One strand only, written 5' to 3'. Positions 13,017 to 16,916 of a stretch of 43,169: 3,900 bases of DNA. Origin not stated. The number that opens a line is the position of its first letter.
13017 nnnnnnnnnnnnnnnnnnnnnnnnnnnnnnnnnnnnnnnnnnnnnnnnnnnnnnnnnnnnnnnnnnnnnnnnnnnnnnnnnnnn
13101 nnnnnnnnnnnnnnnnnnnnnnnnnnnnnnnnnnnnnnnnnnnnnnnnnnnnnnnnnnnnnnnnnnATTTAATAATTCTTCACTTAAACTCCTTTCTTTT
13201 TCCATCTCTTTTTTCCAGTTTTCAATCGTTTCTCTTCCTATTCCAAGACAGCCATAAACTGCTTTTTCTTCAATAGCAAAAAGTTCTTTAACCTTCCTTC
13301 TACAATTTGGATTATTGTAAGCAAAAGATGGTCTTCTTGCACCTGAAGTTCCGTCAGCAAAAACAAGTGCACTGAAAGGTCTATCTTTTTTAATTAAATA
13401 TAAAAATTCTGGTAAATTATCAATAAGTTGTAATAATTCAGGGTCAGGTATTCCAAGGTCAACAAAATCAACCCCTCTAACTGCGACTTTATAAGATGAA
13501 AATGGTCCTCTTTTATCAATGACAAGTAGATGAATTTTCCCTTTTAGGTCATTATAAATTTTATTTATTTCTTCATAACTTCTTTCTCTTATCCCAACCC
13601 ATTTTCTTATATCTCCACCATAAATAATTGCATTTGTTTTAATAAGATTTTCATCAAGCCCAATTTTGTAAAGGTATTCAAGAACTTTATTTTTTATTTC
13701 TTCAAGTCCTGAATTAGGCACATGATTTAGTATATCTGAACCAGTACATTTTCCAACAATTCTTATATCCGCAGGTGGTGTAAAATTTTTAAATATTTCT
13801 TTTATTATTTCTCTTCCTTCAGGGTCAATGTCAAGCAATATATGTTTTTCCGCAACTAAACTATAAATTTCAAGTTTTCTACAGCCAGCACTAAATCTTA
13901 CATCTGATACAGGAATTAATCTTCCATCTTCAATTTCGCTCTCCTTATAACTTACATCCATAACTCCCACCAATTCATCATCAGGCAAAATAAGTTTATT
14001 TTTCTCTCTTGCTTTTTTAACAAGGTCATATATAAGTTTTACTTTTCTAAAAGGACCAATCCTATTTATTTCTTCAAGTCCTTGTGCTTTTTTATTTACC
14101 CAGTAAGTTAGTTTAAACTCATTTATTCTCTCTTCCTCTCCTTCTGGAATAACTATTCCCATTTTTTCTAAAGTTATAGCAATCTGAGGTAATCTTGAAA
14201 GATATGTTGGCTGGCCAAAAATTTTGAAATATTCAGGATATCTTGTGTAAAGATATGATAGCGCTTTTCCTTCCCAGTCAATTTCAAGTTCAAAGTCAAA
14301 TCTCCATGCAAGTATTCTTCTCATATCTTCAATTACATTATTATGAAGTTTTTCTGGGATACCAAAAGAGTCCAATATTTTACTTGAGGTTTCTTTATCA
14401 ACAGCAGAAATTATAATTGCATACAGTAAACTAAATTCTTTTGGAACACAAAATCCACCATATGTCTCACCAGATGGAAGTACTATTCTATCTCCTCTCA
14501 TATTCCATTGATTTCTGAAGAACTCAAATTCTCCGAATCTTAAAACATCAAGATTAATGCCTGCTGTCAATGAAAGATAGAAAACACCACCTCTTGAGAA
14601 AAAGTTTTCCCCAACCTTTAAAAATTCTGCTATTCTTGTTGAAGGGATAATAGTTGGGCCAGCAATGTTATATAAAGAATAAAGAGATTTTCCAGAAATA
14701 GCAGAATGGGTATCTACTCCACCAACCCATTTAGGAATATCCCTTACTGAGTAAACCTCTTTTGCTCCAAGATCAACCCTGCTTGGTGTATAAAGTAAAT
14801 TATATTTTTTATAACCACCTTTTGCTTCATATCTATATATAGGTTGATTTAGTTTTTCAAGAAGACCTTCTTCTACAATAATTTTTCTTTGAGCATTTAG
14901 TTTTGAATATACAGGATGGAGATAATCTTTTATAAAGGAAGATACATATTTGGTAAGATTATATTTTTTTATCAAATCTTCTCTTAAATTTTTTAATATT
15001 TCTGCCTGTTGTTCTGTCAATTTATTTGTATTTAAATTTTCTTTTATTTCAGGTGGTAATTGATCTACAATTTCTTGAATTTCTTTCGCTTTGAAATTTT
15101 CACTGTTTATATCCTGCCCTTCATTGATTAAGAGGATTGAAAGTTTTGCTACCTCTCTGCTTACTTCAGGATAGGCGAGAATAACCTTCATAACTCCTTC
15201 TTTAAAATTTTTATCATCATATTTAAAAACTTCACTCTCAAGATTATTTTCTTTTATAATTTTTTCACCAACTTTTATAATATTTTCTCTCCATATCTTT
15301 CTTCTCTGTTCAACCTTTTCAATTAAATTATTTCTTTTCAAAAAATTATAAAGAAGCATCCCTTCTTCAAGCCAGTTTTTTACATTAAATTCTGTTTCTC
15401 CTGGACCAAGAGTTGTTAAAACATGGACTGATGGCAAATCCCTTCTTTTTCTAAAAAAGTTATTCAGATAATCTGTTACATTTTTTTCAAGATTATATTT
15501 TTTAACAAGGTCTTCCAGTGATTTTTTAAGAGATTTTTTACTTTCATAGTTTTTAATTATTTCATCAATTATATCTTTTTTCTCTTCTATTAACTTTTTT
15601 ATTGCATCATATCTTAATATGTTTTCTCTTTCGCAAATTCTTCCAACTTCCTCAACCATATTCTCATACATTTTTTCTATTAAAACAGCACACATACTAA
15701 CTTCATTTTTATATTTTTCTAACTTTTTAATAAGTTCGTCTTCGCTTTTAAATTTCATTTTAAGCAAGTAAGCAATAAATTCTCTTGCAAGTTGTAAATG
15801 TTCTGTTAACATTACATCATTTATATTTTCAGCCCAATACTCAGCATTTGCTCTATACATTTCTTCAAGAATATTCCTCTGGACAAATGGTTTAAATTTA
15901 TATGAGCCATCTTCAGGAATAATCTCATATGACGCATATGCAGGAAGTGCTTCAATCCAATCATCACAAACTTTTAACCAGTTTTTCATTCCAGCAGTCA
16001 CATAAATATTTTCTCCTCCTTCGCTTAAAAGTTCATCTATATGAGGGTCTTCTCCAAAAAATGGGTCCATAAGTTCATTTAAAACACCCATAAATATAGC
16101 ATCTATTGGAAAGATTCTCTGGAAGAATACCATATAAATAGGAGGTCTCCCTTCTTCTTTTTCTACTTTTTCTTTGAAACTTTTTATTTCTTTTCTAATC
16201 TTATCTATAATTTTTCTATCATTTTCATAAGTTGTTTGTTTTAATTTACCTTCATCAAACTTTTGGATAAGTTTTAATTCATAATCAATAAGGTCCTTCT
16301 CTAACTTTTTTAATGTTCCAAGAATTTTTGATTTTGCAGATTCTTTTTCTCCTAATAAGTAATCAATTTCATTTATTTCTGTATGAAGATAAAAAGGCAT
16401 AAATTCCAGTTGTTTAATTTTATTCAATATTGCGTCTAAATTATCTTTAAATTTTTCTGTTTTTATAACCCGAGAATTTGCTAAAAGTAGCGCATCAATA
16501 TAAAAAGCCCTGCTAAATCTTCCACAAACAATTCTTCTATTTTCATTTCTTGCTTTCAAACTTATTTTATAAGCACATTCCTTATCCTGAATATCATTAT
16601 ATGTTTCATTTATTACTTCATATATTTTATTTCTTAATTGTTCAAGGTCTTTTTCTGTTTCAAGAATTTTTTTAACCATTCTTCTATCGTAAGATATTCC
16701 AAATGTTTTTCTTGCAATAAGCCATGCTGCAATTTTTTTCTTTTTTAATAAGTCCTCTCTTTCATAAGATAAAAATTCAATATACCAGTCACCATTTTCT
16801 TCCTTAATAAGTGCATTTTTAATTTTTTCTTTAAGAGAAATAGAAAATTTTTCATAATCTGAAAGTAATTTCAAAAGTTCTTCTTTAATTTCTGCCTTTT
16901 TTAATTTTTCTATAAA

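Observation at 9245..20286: Tightly coupled five-gene operon around the giant protein: rSAM/SPASM, SDR, galactokinase-like GHMP kinase, giant protein, ATP-grasp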

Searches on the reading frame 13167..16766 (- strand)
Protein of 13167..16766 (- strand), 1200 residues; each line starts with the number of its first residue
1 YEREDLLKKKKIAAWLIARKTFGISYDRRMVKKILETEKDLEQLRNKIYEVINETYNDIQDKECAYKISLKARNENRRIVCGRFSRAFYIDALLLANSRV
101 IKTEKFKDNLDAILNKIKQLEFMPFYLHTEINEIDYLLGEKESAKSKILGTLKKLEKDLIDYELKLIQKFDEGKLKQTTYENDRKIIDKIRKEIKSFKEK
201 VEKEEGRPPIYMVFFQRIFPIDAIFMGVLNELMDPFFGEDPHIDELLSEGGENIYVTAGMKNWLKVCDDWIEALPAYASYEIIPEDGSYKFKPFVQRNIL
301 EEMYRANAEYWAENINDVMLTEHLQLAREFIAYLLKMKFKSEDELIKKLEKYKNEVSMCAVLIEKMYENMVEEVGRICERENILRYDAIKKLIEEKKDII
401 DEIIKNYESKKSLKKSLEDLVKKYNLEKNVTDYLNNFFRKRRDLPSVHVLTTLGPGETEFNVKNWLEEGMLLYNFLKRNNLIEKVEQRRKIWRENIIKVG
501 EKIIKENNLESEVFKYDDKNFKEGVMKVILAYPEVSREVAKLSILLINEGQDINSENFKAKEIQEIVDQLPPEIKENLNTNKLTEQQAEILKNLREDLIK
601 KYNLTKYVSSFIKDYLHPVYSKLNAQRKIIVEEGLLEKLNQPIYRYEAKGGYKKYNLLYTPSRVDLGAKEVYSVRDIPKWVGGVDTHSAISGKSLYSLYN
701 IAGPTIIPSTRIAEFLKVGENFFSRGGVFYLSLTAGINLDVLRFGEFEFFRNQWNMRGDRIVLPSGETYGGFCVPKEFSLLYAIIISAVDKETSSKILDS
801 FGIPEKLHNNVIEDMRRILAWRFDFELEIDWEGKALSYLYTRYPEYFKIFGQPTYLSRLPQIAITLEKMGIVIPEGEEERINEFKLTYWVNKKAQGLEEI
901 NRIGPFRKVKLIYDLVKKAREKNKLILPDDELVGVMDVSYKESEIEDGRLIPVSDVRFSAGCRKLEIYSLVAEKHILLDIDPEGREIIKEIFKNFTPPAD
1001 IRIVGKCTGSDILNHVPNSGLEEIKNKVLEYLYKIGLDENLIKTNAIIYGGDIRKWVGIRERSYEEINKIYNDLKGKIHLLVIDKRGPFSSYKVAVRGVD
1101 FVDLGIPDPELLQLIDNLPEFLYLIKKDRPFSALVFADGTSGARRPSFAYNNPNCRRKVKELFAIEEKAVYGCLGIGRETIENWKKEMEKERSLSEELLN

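Call 52: predict_structure(alignment_id=A5)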
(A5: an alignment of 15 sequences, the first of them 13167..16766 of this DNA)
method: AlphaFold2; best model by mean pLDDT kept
length: 1200 residues; sequences in the alignment: 15
mean_pLDDT: 79.3   pTM: 0.62
mean pLDDT of the five models: 79.3, 77.0, 75.5, 73.5, 69.3
residues with pLDDT >= 90: 474; 70-90: 431; 50-70: 161; < 50: 134
segments of 3 or more residues with pLDDT < 50: 1-4, 220-226, 235-238, 276-294, 453-455, 664-669, 718-729, 745-780, 850-853, 895-897, 942-957, 1142-1155
pLDDT, mean of each block of 10 residues (from residue 1): 63 82 82 78 70 84 91 91 77 90 93 93 83 91 92 90 86 87 93 95 92 73 46 50 80 85 94 58 39 57 89 95 97 93 93 96 96 94 94 93 88 91 93 93 91 58 90 92 94 94 89 81 88 89 94 90 90 79 82 94 90 90 93 88 90 91 51 66 88 92 76 56 42 65 50 34 28 37 53 62 71 82 79 84 61 59 69 71 80 58 83 92 91 83 43 51 90 80 85 91 84 76 93 93 93 92 92 93 91 91 72 79 89 84 40 48 73 74 70 62
secondary structure, 60 per line:
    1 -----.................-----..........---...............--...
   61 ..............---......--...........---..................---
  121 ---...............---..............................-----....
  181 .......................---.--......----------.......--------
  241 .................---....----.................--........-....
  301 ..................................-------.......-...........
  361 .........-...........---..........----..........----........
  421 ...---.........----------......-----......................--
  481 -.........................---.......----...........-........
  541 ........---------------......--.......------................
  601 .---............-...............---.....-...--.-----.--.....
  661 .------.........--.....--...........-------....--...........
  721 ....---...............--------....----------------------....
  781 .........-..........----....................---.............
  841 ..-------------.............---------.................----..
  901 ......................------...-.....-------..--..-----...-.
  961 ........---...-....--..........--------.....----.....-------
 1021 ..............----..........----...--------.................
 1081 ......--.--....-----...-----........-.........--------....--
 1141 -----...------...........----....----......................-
elements in order (helices of 4 or more, strands of 3 or more residues): H6-22 H28-37 H41-55 H58-74 E78-83 H86-96 E100-102 H103-117 H124-138 E142-144 H145-171 H177-203 E210-215 H226-232 H241-253 E254-257 H261-264 E269-273 H274-277 E278-285 E288-295 H297-334 H342-348 H350-369 H371-381 H385-394 H399-408 H413-423 H427-435 E446-451 H457-478 H482-506 H510-516 H521-531 H533-548 H564-569 H572-578 H585-601 H605-616 H618-632 H636-640 E656-661 H668-676 E679-683 H686-696 E704-707 H710-724 H728-742 H751-754 H777-789 H791-800 H805-824 H828-842 H856-868 H878-894 H899-922 E933-937 H960-968 H976-979 H982-991 E1000-1004 H1009-1013 H1021-1034 H1039-1048 H1064-1086 H1092-1095 E1101-1103 H1109-1116 H1118-1126 E1135-1138 H1155-1165 E1170-1173 H1178-1199

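Call 54: fold_search(model_id=the predicted structure, library=pdb)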
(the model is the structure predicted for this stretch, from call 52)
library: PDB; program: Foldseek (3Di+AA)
matches with E <= 10: 199; with E <= 0.001: 1
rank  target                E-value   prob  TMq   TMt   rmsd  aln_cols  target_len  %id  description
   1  4r16_A                9.6e-04  1.00  0.13  0.30  12.3       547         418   10  Structure of UDP-D-MAnNAc dehdrogeanse from Pyrococcus horikoshii (released 2015-10-14)
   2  4xrr_A                2.4e-03  1.00  0.13  0.26  13.4       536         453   12  Crystal structure of cals8 from micromonospora echinospora (P294S mutant) (released 2015-02-11)
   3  2o3j_A                3.5e-03  0.99  0.14  0.27  11.7       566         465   11  Structure of Caenorhabditis Elegans UDP-Glucose Dehydrogenase (released 2006-12-12)
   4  4xrr_B                3.7e-03  1.00  0.12  0.24  16.2       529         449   11  Crystal structure of cals8 from micromonospora echinospora (P294S mutant) (released 2015-02-11)
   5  2o3j_B                9.0e-03  0.99  0.15  0.28  10.9       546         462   10  Structure of Caenorhabditis Elegans UDP-Glucose Dehydrogenase (released 2006-12-12)
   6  3itk_C                1.1e-02  0.98  0.14  0.27  12.2       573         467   10  Crystal structure of human UDP-glucose dehydrogenase Thr131Ala, apo form. (released 2009-09-15)
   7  4xr9_A                1.2e-02  0.97  0.12  0.23  15.2       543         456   12  Crystal structure of CalS8 from Micromonospora echinospora cocrystallized with NAD and TDP-glucose (released 2015-02-11)
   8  6om8_K                1.3e-02  0.96  0.13  0.25  12.7       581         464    9  Caenorhabditis Elegans UDP-Glucose Dehydrogenase in complex with UDP-Xylose (released 2019-05-22)
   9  6om8_L                1.4e-02  0.96  0.13  0.25  12.6       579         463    9  Caenorhabditis Elegans UDP-Glucose Dehydrogenase in complex with UDP-Xylose (released 2019-05-22)
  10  4xr9_B                1.5e-02  0.99  0.12  0.26  14.4       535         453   11  Crystal structure of CalS8 from Micromonospora echinospora cocrystallized with NAD and TDP-glucose (released 2015-02-11)
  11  9dgz_A                1.7e-02  0.97  0.14  0.27  12.3       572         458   10  The Cryo-EM structure of recombinantly expressed apo hUGDH (released 2025-02-26)
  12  6om8_D                1.7e-02  0.93  0.14  0.24  12.6       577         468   11  Caenorhabditis Elegans UDP-Glucose Dehydrogenase in complex with UDP-Xylose (released 2019-05-22)
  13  6om8_F                2.0e-02  0.92  0.13  0.24  12.5       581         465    9  Caenorhabditis Elegans UDP-Glucose Dehydrogenase in complex with UDP-Xylose (released 2019-05-22)
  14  2q3e_A                2.1e-02  0.97  0.14  0.26  12.7       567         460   10  Structure of human UDP-glucose dehydrogenase complexed with NADH and UDP-glucose (released 2007-07-03)
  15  6om8_E                2.3e-02  0.91  0.14  0.25  12.5       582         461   10  Caenorhabditis Elegans UDP-Glucose Dehydrogenase in complex with UDP-Xylose (released 2019-05-22)
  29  3g79_A                3.7e-02  0.99  0.21  0.42  12.0       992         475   10  Crystal structure of NDP-N-acetyl-D-galactosaminuronic acid dehydrogenase from Methanosarcina mazei Go1 (released 2009-02-17)
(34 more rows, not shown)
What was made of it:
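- On NDP-sugar 6-dehydrogenase (UDPG_MGDP_dh; TIGR03026): The top 50 Foldseek hits are all NDP-sugar dehydrogenases (call 54).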

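Call 67: search_protein_families(library=pfam, alignment_id=A3, max_evalue=1)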
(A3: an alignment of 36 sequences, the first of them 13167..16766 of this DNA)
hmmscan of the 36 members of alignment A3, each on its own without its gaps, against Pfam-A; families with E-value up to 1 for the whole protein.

A. member 1, window:13167-16766:- (1200 aa): 2 families
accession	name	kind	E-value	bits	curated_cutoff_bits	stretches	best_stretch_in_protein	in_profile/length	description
PF13852.11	DUF4197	-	0.15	12.2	24.9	1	547-610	100-165/199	Protein of unknown function (DUF4197)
PF12845.12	TBD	-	0.43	10.9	27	0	575-596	15-37/56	TBD domain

B. families by the number of members that match (of 36 scanned): 29 families (the first 25 are shown)
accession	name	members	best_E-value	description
PF00984.24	UDPG_MGDP_dh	12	4.6e-07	UDP-glucose/GDP-mannose dehydrogenase family, central domain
PF12845.12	TBD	2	0.19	TBD domain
PF19551.4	DUF6074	1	0.0022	Family of unknown function (DUF6074)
PF15977.11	HTH_46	1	0.0065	Winged helix-turn-helix DNA binding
PF15186.11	TEX13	1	0.012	Testis-expressed sequence 13 protein family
PF13744.12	HTH_37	1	0.019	Helix-turn-helix domain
PF21450.3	RIF2_lid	1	0.032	RIF2, AAA+ lid domain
PF04055.27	Radical_SAM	1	0.038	Radical SAM superfamily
PF25198.1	Spore_GerAC_N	1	0.039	Spore germination protein N-terminal domain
PF25008.1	DUF7784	1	0.046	Domain of unknown function (DUF7784)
PF03722.19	Hemocyanin_N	1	0.049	Hemocyanin, all-alpha domain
PF20155.4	TMP_3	1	0.065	Tape measure protein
PF14165.11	YtzH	1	0.076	YtzH-like protein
PF06436.16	Pneumovirus_M2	1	0.079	Pneumovirus matrix protein 2 (M2)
PF23912.1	DUF7254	1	0.088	Domain of unknown function (DUF7254)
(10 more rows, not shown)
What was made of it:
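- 13167..14861 (-): Giant protein, NDP-sugar 6-dehydrogenase-like module (aa about 690-1255). The catalytic Cys828 codon is at 14448-14450. PF00984 in 12 of 36 members (call 67).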

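Call 97: fold_search(model_id=the predicted structure, library=viral)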
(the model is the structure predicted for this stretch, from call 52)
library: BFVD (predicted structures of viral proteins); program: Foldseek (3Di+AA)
matches with E <= 10: 84; with E <= 0.001: 0
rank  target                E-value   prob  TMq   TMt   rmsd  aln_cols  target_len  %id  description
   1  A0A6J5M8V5            1.5e-01  0.06  0.06  0.07  42.7       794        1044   10  Uncharacterized protein [uncultured Caudovirales phage]
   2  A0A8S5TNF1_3          2.4e-01  0.07  0.07  0.07  33.2       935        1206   11  Large polyvalent protein-associated domain-containing protein [Podoviridae sp. ct90d35]
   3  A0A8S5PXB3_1          3.0e-01  0.07  0.06  0.09  36.7      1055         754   11  Minor tail protein [Myoviridae sp. ct4tH12]
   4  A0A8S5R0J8            3.2e-01  0.06  0.07  0.08  36.7      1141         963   12  Minor tail protein [Siphoviridae sp. cttJO12]
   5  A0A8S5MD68            3.2e-01  0.04  0.07  0.06  35.6      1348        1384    9  Minor tail protein [Siphoviridae sp. cti6f5]
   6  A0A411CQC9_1          3.3e-01  0.06  0.05  0.07  39.2       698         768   10  Tape measure protein [Arthrobacter phage Sonali]
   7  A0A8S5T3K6            4.7e-01  0.06  0.07  0.08  39.4      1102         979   11  Tail tape measure protein [Siphoviridae sp. ctg8V11]
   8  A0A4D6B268            5.4e-01  0.04  0.07  0.07  29.6      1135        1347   10  (no name in the UniProt tables at hand)
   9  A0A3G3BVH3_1          5.6e-01  0.04  0.08  0.08  38.7      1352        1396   10  Tail tape measure protein [Bacillus phage vB_BcoS-136]
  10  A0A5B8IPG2            5.8e-01  0.05  0.09  0.09  41.0      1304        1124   12  Uncharacterized protein (Fragment) [Mimiviridae sp. ChoanoV1]
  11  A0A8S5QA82            6.6e-01  0.03  0.07  0.08  35.8      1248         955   12  Large polyvalent protein associated domain 38 [Podoviridae sp. ctsfx1]
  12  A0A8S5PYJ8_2          6.8e-01  0.03  0.07  0.07  44.7      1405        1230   10  PolyVal ADP-Ribosyltransferase in polyvalent protein [Myoviridae sp. ctWiL39]
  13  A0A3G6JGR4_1          9.1e-01  0.03  0.07  0.07  49.6      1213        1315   11  Uncharacterized protein [Lactobacillus phage ViSo-2018a]
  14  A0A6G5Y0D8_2          9.1e-01  0.02  0.07  0.07  36.1      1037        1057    9  (no name in the UniProt tables at hand)
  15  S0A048                1.1e+00  0.02  0.08  0.08  37.6      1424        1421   10  Structural protein [Cellulophaga phage phi14:2]
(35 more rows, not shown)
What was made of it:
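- Tried and rejected: A Foldseek search of the N-half model against viral structures found nothing (call 97).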

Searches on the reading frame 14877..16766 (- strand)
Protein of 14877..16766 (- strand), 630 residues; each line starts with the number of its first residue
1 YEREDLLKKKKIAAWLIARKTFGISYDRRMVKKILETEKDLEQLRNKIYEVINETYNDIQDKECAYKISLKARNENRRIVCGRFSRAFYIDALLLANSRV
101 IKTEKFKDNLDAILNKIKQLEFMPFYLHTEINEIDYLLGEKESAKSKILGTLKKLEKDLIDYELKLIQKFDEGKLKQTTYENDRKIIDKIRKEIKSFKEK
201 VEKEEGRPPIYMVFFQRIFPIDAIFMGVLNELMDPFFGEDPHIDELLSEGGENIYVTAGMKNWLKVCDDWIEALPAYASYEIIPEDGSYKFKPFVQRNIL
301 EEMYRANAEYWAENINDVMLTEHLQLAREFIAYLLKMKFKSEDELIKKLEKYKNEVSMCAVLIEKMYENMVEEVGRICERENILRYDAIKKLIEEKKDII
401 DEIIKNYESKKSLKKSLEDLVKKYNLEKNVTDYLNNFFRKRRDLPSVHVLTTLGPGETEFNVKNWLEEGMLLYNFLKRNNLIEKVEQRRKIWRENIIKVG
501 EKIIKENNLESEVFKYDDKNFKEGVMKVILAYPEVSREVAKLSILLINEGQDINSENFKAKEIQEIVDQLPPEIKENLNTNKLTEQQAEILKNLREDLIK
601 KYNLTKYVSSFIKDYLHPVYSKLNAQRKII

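Call 81: search_protein_representatives(alignment_id=A7)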
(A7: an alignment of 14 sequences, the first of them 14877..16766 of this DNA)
Query: 14 sequences, 660 profile positions. Proteins with E-value up to 0.001 (for the whole library): 127; up to 1e-10: 103; up to 1e-30: 74. The best 127 are listed.
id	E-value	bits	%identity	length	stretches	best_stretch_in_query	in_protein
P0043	9.5e-255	863.6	-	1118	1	2-660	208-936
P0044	7.8e-241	817.6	-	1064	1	3-660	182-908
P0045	1.6e-237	806.7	-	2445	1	3-660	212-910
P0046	7.8e-234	794.5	-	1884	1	3-660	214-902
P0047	4.4e-230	782.1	-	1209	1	4-660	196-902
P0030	4.4e-227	772.2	-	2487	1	3-660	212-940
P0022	2.2e-226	769.9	-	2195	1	2-660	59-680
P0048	3.2e-196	670.2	-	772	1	3-636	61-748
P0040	3.7e-185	633.7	-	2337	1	3-554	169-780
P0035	6.8e-179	613.0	-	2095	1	19-562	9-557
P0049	2.1e-169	581.6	-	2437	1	2-659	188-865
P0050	4.0e-162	557.6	-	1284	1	3-659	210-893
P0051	5.3e-148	510.9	-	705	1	2-532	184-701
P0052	3.3e-147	508.3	-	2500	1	4-660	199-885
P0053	2.7e-141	488.8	-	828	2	3-398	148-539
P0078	4.8e-86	306.2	-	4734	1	8-660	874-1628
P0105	5.4e-46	173.8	-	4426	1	11-657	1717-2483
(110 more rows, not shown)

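Call 83: search_protein_families(library=pfam, proteins=[P0078, P0105], max_evalue=0.001)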
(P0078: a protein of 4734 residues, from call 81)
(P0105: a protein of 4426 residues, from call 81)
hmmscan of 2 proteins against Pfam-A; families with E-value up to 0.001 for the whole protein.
P0078 (4734 aa): 2 families
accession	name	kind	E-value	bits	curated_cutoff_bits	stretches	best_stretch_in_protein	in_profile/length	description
PF00288.32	GHMP_kinases_N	-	0.00021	21.9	22.3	1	4122-4194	13-83/87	GHMP kinases N terminal domain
PF14398.11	ATPgrasp_YheCD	-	0.00041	20.1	26.8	0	3688-3787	139-234/255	YheC/D like ATP-grasp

P0105 (4426 aa): 1 family
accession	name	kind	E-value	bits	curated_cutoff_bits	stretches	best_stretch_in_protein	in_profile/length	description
PF02599.21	CsrA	-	4.5e-08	33.4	27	0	1224-1247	2-25/53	Global regulator protein family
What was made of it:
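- Tried and rejected: Pfam on two mega-fusion proteins found no domains in their extra regions (call 83).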
